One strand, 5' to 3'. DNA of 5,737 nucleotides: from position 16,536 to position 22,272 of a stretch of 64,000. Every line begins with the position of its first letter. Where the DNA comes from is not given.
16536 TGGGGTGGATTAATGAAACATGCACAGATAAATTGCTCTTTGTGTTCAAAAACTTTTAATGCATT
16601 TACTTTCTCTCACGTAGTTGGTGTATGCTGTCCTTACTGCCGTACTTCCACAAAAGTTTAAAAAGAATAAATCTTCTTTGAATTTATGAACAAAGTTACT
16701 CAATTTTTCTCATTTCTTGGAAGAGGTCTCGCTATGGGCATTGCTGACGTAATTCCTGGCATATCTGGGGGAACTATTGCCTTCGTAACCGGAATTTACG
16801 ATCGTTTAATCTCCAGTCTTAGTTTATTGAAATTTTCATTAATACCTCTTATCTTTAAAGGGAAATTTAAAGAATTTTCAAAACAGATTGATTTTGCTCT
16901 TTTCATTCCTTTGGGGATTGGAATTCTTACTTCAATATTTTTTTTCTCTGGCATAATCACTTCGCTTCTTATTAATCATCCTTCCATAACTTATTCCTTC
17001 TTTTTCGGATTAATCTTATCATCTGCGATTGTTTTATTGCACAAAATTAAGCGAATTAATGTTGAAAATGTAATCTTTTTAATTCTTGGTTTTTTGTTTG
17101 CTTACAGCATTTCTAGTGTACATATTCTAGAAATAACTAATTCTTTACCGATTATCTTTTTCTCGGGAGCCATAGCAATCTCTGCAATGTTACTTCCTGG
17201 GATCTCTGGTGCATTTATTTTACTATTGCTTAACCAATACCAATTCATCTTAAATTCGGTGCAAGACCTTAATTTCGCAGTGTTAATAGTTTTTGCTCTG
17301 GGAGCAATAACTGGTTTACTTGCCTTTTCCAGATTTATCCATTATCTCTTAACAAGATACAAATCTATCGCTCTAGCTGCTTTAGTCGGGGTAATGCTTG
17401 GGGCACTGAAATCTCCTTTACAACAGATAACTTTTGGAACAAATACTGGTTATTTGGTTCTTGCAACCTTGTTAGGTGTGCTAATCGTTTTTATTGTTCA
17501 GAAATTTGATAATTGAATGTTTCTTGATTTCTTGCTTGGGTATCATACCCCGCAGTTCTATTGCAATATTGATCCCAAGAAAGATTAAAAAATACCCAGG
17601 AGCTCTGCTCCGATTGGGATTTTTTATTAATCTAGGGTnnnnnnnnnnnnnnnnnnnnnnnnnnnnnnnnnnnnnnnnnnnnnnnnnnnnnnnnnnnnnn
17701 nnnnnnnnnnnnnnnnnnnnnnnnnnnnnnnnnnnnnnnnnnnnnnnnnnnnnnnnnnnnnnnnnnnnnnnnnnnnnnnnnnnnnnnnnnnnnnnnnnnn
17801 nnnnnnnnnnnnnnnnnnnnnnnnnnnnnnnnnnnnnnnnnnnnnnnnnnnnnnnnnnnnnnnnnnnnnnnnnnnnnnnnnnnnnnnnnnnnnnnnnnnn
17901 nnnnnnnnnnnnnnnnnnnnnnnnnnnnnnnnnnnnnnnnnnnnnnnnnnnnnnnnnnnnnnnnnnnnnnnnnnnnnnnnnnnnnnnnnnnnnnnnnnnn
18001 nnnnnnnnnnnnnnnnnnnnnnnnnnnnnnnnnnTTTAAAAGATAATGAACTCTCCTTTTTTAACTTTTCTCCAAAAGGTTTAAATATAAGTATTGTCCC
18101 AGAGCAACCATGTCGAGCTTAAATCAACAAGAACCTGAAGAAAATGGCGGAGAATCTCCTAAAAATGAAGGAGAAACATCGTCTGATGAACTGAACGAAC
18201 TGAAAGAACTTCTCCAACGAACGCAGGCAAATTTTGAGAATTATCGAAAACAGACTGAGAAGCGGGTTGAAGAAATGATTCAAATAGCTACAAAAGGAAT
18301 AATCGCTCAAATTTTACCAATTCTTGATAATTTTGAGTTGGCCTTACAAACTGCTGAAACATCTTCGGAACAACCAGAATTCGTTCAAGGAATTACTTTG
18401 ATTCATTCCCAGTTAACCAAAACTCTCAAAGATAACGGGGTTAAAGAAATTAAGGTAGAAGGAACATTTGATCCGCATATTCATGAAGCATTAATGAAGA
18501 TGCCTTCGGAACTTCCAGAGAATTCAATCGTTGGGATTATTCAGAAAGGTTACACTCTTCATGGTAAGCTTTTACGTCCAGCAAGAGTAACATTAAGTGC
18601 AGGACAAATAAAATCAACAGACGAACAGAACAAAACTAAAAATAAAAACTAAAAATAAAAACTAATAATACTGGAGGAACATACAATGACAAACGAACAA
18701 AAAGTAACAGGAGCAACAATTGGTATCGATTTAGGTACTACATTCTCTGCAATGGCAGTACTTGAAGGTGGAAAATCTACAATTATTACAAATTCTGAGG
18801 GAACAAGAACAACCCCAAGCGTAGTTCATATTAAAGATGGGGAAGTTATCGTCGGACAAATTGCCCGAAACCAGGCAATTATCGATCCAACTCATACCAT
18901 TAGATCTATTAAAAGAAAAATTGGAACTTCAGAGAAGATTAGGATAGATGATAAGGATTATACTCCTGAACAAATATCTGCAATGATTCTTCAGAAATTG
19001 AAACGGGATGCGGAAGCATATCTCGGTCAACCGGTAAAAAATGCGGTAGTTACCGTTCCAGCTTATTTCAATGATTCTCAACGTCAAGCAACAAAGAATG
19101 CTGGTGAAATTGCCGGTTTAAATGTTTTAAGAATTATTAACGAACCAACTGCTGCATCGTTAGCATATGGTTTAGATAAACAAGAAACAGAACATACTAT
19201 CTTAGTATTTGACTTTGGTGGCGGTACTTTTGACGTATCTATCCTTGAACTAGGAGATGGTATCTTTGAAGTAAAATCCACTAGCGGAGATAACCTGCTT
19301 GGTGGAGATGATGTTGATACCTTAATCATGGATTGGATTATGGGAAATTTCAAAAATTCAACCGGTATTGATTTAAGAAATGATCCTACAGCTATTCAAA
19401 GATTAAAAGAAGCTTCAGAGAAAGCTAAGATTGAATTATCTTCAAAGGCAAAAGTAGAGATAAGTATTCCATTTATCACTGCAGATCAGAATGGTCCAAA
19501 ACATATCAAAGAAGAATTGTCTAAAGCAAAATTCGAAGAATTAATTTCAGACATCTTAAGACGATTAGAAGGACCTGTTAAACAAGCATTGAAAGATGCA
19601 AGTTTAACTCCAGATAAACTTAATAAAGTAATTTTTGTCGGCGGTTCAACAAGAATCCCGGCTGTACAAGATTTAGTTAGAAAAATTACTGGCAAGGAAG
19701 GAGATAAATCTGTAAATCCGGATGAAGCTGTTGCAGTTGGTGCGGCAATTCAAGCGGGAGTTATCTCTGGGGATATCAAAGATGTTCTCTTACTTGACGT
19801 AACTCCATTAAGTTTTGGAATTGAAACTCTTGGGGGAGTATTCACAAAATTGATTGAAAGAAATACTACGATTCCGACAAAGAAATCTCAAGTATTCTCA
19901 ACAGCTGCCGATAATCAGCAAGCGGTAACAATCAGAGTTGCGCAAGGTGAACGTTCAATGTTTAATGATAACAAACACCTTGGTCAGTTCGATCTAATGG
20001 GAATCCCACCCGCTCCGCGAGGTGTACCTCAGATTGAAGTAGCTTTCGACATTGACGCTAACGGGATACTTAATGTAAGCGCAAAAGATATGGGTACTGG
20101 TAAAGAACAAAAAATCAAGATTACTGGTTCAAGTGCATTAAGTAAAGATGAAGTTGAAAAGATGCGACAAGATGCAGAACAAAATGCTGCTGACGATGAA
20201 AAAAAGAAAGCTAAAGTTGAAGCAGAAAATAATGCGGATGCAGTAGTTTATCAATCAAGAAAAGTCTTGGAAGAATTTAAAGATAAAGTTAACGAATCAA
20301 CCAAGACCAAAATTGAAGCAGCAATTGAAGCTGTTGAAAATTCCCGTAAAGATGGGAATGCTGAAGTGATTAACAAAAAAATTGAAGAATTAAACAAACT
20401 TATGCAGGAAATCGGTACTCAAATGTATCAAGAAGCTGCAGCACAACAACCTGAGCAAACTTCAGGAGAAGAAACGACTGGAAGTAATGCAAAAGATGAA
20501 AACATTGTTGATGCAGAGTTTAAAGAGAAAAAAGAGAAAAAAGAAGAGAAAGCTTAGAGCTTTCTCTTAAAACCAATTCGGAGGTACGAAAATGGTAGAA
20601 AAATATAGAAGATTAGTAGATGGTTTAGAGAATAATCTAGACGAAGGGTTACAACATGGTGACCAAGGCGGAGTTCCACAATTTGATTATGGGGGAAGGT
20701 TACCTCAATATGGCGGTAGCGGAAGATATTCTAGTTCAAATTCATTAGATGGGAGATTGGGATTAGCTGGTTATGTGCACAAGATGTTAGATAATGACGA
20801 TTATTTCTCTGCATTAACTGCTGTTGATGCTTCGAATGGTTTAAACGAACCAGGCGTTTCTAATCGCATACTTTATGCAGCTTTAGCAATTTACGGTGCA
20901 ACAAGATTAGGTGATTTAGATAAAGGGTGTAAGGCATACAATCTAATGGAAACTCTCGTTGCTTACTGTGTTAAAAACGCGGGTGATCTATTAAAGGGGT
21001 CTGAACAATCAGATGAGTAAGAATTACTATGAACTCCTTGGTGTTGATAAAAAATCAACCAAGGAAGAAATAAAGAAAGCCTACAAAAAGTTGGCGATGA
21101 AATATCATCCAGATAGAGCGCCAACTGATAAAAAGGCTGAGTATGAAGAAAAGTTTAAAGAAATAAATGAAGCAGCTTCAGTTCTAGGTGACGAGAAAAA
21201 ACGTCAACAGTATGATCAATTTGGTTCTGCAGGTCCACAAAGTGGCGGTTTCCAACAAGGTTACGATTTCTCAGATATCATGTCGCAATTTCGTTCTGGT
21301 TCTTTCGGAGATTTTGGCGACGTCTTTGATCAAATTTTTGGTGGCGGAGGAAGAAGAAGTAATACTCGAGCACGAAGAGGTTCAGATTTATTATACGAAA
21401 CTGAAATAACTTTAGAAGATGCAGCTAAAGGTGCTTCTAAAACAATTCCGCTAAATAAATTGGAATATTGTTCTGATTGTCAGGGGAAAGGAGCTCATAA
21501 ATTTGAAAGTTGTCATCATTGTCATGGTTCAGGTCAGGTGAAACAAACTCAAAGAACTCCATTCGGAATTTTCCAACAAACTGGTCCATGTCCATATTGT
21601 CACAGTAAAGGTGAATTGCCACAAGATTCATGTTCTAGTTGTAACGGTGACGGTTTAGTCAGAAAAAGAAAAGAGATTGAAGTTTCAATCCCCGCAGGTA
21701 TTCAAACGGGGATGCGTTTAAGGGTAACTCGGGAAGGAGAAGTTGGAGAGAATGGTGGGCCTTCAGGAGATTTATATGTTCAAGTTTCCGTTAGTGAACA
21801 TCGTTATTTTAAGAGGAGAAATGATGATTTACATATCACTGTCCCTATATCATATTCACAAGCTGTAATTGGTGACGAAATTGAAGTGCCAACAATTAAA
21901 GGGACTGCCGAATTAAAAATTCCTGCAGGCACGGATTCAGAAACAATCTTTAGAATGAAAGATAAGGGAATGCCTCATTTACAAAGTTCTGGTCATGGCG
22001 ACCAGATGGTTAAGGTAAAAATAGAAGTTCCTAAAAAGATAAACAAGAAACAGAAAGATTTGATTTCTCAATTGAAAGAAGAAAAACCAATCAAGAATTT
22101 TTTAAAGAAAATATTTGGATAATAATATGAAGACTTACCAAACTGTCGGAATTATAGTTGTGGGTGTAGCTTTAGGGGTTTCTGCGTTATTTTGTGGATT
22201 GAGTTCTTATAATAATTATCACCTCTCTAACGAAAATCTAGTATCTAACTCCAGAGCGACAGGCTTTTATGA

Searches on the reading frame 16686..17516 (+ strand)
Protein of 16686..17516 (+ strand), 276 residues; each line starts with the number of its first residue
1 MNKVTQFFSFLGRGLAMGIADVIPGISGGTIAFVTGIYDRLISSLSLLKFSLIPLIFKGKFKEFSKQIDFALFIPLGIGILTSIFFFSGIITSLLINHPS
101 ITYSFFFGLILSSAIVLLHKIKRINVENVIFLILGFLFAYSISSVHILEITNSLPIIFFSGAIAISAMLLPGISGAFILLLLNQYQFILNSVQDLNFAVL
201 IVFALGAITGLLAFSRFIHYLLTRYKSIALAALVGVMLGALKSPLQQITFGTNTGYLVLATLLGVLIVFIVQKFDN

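Call 59: search_protein_families(library=pfam, proteins=[window:16686-17516:+], max_evalue=0.001)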
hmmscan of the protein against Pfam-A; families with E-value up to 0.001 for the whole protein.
window:16686-17516:+ (276 aa): 1 family
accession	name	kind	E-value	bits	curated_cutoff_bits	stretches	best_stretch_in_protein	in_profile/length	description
PF04018.18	VCA0040-like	-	1e-76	258.2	26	1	17-243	1-227/246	Undecaprenyl phosphate translocase-like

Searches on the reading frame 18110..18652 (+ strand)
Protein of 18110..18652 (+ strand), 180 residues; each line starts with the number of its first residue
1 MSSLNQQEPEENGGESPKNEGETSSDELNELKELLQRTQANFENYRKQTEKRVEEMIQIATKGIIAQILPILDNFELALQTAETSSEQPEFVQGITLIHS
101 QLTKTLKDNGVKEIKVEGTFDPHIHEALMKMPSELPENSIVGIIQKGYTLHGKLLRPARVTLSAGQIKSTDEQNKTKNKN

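Call 96: search_protein_families(library=pfam, proteins=[window:18110-18652:+], max_evalue=0.001)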
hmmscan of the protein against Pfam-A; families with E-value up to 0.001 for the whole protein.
window:18110-18652:+ (180 aa): 1 family
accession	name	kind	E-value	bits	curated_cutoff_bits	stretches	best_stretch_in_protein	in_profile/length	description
PF01025.24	GrpE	-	2.4e-43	148.1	25.8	1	6-163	5-164/165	GrpE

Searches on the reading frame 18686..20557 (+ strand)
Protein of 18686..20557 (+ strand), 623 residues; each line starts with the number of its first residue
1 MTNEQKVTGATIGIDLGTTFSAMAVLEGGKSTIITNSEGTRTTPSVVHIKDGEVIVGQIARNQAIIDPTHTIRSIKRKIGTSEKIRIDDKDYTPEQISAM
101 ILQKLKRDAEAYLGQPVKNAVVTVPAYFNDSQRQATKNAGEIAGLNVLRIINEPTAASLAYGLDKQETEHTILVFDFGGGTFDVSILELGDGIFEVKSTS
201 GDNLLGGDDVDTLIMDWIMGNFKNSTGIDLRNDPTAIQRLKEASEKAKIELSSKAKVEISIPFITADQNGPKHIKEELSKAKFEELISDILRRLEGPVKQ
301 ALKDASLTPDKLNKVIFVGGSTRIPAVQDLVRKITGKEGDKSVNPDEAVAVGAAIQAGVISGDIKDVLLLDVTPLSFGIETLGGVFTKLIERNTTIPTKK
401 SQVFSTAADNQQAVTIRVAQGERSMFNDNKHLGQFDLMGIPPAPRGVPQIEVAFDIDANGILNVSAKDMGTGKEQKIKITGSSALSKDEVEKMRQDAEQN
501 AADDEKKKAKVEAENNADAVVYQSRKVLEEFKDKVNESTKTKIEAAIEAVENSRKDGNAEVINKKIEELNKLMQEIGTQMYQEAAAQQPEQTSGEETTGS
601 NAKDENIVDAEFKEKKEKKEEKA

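Call 15: search_protein_families(library=pfam, proteins=[window:18686-20557:+], max_evalue=0.00001)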
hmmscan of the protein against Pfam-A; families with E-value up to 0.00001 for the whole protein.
window:18686-20557:+ (623 aa): 2 families
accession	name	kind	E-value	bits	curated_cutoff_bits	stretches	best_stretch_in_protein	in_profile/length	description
PF00012.26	HSP70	-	3.3e-239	795.5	20.6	1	12-582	2-599/599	Hsp70 protein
PF06723.19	MreB_Mbl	-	1e-16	61.2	27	1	11-355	3-317/327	MreB/Mbl protein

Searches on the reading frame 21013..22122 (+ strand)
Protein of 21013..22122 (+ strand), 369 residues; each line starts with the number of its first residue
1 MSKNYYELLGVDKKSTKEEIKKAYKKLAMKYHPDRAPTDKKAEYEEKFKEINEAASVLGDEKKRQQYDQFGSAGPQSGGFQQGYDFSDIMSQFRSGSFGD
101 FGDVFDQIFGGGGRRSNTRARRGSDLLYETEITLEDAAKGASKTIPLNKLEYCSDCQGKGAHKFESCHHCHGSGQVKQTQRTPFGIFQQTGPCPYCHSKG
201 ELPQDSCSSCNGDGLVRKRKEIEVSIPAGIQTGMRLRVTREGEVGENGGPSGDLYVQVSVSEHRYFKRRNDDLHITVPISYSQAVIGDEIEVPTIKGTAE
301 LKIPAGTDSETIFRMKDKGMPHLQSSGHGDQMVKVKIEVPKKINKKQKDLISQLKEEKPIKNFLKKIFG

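Call 85: search_protein_families(library=pfam, proteins=[window:21013-22122:+], max_evalue=0.001)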
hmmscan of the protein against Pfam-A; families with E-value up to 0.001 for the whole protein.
window:21013-22122:+ (369 aa): 4 families
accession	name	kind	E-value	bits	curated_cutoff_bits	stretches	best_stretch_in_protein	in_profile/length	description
PF01556.23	DnaJ_C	-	1.9e-51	174.6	26.6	1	128-340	3-152/152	DnaJ C terminal domain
PF00226.36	DnaJ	-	4.6e-25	87.9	27.8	1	4-68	1-63/63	DnaJ domain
PF00684.25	DnaJ_CXXCXGXG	-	6.9e-14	52.3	32.7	1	153-214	1-65/65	DnaJ central domain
PF23733.2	GRXCR1-2_C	-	0.00047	20.5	26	0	156-218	1-43/47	GRXCR1/2, C-terminal domain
